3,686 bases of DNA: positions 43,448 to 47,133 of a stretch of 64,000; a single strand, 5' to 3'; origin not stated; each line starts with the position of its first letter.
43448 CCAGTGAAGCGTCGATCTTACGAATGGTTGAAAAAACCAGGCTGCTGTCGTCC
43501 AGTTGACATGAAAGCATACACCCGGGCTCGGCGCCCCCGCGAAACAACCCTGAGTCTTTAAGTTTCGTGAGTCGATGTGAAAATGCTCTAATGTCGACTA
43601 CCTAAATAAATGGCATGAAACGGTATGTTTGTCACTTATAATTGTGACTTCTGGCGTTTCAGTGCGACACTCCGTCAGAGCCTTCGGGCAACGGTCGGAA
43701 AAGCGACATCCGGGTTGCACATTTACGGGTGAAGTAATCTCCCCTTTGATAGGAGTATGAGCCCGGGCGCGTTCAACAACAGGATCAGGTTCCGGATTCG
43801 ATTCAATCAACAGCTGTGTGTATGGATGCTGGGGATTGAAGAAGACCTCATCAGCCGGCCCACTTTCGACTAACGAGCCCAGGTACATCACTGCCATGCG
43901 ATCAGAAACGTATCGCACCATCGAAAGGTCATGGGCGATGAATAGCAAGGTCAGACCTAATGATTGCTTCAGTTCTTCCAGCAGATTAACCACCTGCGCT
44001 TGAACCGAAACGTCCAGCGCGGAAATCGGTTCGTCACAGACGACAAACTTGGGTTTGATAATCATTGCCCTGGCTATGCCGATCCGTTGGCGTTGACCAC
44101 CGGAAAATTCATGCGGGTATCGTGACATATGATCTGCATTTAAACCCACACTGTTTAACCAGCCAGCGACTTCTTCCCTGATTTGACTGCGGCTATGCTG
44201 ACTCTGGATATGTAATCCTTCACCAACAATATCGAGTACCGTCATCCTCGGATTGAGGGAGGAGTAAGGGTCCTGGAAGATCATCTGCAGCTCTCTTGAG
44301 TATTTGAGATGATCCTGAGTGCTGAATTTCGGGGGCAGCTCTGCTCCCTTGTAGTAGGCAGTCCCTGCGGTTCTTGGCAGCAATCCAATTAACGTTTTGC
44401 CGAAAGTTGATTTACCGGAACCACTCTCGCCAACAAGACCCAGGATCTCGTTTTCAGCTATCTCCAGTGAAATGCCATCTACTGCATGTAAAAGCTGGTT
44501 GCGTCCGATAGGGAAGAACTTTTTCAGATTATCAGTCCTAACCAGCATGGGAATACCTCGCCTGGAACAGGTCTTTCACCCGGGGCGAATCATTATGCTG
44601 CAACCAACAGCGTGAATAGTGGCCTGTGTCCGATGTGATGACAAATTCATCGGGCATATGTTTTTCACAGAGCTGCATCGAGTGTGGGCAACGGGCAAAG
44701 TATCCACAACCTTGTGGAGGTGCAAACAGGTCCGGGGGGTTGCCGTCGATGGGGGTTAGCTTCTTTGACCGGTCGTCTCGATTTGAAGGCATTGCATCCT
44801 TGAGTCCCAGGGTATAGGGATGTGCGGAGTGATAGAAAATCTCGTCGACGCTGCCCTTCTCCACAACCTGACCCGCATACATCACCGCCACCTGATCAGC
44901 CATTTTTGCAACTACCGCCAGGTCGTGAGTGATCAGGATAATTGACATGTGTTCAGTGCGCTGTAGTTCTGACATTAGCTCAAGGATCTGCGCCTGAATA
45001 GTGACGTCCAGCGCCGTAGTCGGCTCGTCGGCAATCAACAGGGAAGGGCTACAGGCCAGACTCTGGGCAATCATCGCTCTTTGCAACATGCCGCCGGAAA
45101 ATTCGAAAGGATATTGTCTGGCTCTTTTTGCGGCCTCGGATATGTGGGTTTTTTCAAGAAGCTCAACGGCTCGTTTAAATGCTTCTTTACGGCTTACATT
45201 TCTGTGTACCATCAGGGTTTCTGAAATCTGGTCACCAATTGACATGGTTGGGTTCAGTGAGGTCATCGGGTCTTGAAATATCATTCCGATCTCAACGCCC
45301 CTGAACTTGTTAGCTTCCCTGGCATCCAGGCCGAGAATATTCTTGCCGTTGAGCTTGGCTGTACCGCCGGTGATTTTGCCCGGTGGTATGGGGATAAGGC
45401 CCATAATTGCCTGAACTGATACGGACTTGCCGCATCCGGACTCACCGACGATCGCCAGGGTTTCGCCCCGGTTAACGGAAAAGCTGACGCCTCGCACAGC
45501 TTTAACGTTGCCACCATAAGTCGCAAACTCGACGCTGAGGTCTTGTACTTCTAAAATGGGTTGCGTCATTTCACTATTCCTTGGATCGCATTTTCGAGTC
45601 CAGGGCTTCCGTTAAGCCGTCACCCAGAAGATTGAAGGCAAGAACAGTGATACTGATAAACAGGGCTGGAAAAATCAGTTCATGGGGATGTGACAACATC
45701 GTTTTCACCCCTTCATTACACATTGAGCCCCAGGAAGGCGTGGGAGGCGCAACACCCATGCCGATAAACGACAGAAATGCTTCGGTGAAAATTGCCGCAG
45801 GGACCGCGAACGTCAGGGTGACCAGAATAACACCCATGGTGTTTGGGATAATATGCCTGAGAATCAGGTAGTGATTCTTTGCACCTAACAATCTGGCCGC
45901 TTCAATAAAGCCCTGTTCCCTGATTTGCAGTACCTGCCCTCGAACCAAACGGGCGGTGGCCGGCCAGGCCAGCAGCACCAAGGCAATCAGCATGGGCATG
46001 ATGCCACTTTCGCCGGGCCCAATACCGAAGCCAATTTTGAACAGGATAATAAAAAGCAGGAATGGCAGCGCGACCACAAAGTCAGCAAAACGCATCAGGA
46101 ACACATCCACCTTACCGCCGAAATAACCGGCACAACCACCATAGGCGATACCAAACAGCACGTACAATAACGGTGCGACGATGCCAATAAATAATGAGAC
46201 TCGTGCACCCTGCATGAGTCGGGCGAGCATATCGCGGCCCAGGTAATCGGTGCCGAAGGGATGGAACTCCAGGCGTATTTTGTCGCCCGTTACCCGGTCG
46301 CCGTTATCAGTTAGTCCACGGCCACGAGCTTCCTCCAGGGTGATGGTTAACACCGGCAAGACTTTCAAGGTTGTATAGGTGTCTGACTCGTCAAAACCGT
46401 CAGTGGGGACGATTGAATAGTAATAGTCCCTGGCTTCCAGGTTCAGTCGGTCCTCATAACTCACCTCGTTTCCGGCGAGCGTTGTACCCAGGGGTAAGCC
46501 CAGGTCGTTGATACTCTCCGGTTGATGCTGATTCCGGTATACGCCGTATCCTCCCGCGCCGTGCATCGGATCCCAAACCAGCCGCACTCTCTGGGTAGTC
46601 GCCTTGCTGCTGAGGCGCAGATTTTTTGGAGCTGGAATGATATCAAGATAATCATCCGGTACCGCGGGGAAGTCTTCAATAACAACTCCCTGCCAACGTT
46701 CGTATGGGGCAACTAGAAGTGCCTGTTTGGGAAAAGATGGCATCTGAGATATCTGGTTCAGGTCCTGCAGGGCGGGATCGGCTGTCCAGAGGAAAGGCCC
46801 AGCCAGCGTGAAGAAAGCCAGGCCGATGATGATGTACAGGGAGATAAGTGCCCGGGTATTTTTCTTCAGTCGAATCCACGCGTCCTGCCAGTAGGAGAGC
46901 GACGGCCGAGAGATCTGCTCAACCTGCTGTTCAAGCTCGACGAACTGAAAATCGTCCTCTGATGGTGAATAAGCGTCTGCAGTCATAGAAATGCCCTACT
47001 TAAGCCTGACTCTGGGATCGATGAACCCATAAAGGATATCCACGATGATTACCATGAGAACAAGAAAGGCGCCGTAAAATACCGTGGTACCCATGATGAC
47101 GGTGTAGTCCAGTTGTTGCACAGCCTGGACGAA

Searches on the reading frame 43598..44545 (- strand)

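Call 48: search_protein_families(library=pfam, proteins=[window:43598-44545:-], max_evalue=0.0001)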
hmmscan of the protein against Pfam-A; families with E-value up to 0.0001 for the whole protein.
window:43598-44545:- (315 aa): 2 families
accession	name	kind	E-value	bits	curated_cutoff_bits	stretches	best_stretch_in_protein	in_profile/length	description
PF00005.33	ABC_tran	-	1.2e-30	107.4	25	1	23-174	2-136/137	ABC transporter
PF08352.17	oligo_HPY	-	7.1e-18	65.2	27.1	1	226-293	1-65/65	Oligopeptide/dipeptide transporter, C-terminal region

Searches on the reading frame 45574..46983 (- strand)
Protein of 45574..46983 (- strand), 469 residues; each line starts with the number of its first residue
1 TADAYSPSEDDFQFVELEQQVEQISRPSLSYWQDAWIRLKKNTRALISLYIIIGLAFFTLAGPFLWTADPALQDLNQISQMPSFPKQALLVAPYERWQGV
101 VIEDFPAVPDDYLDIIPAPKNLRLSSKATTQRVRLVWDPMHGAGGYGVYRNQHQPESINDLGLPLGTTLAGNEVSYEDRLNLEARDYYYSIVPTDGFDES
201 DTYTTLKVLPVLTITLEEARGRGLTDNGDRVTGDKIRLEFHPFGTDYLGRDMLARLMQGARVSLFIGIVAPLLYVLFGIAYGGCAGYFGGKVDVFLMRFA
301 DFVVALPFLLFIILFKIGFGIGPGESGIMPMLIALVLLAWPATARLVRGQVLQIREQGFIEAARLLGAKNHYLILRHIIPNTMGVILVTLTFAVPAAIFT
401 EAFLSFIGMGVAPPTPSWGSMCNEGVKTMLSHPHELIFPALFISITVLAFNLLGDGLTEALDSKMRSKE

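Call 48: search_protein_families(library=pfam, proteins=[window:45574-46983:-], max_evalue=0.0001)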
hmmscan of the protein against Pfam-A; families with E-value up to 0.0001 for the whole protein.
window:45574-46983:- (469 aa): 2 families
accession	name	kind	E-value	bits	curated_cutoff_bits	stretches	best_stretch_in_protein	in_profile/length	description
PF00528.27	BPD_transp_1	-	1.6e-32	113.2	26.4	1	278-466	1-183/184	Binding-protein-dependent transport system inner membrane component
PF12911.12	OppC_N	-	5.3e-14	52.3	23.9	1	30-82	1-53/53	N-terminal TM domain of oligopeptide transport permease C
